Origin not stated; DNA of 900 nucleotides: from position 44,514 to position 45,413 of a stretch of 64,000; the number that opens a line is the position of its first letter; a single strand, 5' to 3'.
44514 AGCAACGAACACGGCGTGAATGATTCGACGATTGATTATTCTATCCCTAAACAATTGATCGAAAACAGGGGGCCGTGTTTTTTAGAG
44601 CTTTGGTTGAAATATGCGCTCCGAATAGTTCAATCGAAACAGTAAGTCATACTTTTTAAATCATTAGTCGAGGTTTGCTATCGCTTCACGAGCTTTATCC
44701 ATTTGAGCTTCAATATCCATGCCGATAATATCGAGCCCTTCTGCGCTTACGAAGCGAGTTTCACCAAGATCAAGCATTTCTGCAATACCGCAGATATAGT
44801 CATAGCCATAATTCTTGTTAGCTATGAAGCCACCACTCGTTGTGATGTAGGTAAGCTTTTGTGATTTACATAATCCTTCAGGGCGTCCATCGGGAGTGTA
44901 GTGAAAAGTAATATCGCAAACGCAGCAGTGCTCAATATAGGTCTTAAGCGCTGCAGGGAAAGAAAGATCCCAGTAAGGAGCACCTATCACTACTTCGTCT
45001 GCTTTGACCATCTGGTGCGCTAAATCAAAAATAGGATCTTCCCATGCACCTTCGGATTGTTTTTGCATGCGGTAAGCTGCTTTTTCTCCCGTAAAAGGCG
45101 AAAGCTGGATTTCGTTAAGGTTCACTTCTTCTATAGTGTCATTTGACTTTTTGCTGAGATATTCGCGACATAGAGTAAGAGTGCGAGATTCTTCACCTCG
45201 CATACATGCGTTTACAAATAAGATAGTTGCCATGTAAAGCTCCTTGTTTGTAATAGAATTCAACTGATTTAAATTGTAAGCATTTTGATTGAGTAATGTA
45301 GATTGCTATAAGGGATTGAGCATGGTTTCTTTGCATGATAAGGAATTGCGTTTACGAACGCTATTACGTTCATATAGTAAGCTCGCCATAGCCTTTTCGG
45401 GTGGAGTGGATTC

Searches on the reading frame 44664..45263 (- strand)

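Call 7: search_protein_families(library=pfam, proteins=[window:44664-45263:-], max_evalue=0.01)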
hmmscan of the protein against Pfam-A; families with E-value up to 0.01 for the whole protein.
window:44664-45263:- (199 aa): 2 families
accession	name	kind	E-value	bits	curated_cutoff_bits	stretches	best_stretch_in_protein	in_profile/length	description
PF02525.22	Flavodoxin_2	-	2.6e-21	76.7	27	1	13-197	2-196/198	Flavodoxin-like fold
PF03358.20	FMN_red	-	3.3e-05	23.9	24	1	15-113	4-96/152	NADPH-dependent FMN reductase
